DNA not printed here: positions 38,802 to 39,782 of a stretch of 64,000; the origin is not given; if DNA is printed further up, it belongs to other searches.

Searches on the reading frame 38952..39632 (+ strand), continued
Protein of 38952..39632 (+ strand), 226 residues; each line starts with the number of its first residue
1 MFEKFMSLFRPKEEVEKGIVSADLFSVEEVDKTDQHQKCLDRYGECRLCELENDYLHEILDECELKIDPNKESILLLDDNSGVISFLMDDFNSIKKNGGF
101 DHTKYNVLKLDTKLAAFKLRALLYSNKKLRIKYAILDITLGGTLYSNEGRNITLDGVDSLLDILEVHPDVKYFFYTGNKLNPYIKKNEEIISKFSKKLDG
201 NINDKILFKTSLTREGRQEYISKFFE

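Call 84: find_encoding_contigs(protein=P0233, flank=5000, max_places=2)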
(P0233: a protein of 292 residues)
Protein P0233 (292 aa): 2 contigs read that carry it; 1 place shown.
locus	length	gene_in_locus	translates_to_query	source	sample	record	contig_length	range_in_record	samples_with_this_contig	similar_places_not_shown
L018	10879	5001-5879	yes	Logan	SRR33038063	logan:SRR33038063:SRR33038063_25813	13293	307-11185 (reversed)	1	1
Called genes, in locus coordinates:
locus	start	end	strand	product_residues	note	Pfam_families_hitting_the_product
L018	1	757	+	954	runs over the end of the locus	?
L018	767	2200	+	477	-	-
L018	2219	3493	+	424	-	-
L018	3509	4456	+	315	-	-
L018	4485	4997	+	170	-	-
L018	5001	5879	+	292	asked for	-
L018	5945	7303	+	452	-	-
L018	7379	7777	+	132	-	-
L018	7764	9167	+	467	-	-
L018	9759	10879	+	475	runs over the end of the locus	?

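Call 85: search_protein_families(library=pfam, proteins=[L017:5784-7166:+, L018:5945-7303:+, L017:4458-4985:+, L018:4485-4997:+, L017:5001-5780:+, L018:5001-5879:+, L017:3587-4471:+, L017:2304-3557:+], max_evalue=0.1)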
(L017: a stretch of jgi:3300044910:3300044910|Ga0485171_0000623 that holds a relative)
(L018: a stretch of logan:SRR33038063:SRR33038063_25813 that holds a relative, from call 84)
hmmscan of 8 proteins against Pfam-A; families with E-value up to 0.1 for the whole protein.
L017:5784-7166:+ (460 aa): 3 families
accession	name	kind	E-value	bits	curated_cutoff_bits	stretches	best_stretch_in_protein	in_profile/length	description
PF02518.31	HATPase_c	-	9.2e-05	23.3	26.4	1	308-445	4-104/111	Histidine kinase-, DNA gyrase B-, and HSP90-like ATPase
PF13589.12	HATPase_c_3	-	0.0012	19.3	25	1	313-353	6-47/137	Histidine kinase-, DNA gyrase B-, and HSP90-like ATPase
PF00512.31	HisKA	-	0.081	13.4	26.9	0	182-207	5-30/66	His Kinase A (phospho-acceptor) domain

L018:5945-7303:+ (452 aa): 2 families
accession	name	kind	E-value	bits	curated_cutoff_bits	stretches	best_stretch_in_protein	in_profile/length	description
PF02518.31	HATPase_c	-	0.00037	21.3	26.4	0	302-367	6-63/111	Histidine kinase-, DNA gyrase B-, and HSP90-like ATPase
PF13589.12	HATPase_c_3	-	0.015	15.8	25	1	306-349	7-49/137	Histidine kinase-, DNA gyrase B-, and HSP90-like ATPase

L017:4458-4985:+ (175 aa): 0 families

L018:4485-4997:+ (170 aa): 1 family
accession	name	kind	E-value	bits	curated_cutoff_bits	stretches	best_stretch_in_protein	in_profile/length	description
PF20438.3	SpoIVA_middle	-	0.059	13.9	25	1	9-89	24-107/179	Stage IV sporulation protein A, middle domain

L017:5001-5780:+ (259 aa): 2 families
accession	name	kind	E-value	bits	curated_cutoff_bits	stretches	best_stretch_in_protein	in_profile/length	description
PF00072.30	Response_reg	-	0.00056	20.5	30.2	1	146-198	41-83/111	Response regulator receiver domain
PF16200.10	Band_7_C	-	0.032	14.7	29.1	1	205-243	23-60/63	C-terminal region of band_7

L018:5001-5879:+ (292 aa): 2 families
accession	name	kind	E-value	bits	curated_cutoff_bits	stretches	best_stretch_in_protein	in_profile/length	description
PF00072.30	Response_reg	-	0.0029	18.2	30.2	1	128-214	9-83/111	Response regulator receiver domain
PF24909.1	vWA_SIBA-E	-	0.09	12.6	27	0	43-108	11-76/284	Integrin beta-like protein A-E, vWA-like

L017:3587-4471:+ (294 aa): 0 families

L017:2304-3557:+ (417 aa): 2 families
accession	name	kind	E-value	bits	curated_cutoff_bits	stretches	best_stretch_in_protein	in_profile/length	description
PF13222.11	DUF4030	-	0.021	15.3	25.2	0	349-387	34-72/142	Protein of unknown function (DUF4030)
PF19839.5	RHH_9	-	0.083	13.2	23.4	0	368-401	11-44/65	Ribbon-helix-helix protein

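Call 88: fold_search(model_id=the predicted structure, library=viral)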
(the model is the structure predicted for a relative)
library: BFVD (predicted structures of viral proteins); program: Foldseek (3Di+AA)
matches with E <= 10: 855; with E <= 0.001: 3
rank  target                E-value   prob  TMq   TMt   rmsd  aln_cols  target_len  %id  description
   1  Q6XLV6                3.3e-04  1.00  0.44  0.19   8.1       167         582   11  histidine kinase [Feldmannia irregularis virus a]
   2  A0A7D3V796            6.1e-04  0.99  0.37  0.40   8.8       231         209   14  GDSL-like lipase/acylhydrolase family protein [Fadolivirus FV1/VV64]
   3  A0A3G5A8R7            7.9e-04  1.00  0.38  0.15   8.9       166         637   17  histidine kinase [Hyperionvirus sp.]
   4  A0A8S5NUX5            1.6e-03  0.92  0.31  0.13  19.4       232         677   13  GDSL like Lipase Acylhydrolase [Myoviridae sp. cte5Z19]
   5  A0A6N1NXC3            4.1e-03  1.00  0.39  0.49   4.8       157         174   14  Histidine protein kinase SLN1 [Tupanvirus deep ocean]
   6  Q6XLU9                4.6e-03  1.00  0.41  0.12   5.0       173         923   12  histidine kinase [Feldmannia irregularis virus a]
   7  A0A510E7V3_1          6.0e-03  0.85  0.34  0.09  10.3       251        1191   16  (no name in the UniProt tables at hand)
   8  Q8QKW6                8.2e-03  0.99  0.38  0.17   8.4       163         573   14  histidine kinase [Ectocarpus siliculosus virus 1 (isolate New Zealand/Kaikoura/1988)]
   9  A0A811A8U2            8.2e-03  0.90  0.39  0.40  15.2       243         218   12  (no name in the UniProt tables at hand)
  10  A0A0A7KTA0            8.7e-03  0.82  0.33  0.33   9.8       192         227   12  Asb018 [Agrotis segetum nucleopolyhedrovirus B]
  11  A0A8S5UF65            9.9e-03  0.72  0.30  0.14   9.6       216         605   13  Hydrolase [Myoviridae sp. ctcyQ27]
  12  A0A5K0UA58            1.1e-02  1.00  0.39  0.09   5.0       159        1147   14  histidine kinase [Yasminevirus sp. GU-2018]
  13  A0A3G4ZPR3            1.1e-02  0.47  0.22  0.09  12.0       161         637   12  Eukaryotic translation initiation factor 5B [Terrestrivirus sp.]
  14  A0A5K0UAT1            1.2e-02  0.80  0.33  0.19  11.6       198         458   14  Uncharacterized protein [Yasminevirus sp. GU-2018]
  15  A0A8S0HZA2            1.3e-02  0.69  0.31  0.23  17.6       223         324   11  (no name in the UniProt tables at hand)
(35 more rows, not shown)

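Call 91: find_related_loci(query=A1, collection=metagenome_contigs, flank=5000)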
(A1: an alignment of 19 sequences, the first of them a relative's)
Query A1 (226 aa) in metagenome_contigs; peptide patterns used: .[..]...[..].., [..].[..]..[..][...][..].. (x = any residue, [..] = any of these).
446 stretches matched a pattern; 36 encode a relative of the query (tblastn E <= 1e-3); 36 distinct loci.
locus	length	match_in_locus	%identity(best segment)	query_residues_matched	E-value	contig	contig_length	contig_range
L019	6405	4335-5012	42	1-224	2e-44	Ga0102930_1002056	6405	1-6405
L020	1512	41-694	41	5-225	8e-43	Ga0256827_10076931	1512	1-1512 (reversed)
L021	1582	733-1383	42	8-224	3e-42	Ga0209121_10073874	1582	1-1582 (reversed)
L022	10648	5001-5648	40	4-224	6e-41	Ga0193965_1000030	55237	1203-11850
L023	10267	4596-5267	38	1-225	2e-40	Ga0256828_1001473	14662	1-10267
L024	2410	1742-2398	40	1-221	3e-40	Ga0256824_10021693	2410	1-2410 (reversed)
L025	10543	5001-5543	45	46-221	8e-39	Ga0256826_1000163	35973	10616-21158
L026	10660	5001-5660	38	1-223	1e-38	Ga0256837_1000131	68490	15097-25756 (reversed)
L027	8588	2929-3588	38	1-223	2e-38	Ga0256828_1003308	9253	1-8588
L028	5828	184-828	36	1-223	7e-38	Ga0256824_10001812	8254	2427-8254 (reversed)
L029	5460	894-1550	36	1-225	2e-37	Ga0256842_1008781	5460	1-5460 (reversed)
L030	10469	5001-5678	38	5-225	6e-37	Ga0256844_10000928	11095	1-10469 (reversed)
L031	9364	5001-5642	38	1-221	3e-36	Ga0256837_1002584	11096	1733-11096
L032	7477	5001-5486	42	64-225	2e-35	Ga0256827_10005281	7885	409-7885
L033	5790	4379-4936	41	46-225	6e-36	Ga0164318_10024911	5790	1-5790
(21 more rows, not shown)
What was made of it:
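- Many clpX-positive loci come from one series of related samples (Ga02568xx, call 91), so shared ancestry may inflate the count.
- Tried and rejected: I repeated it with A1 (call 91).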
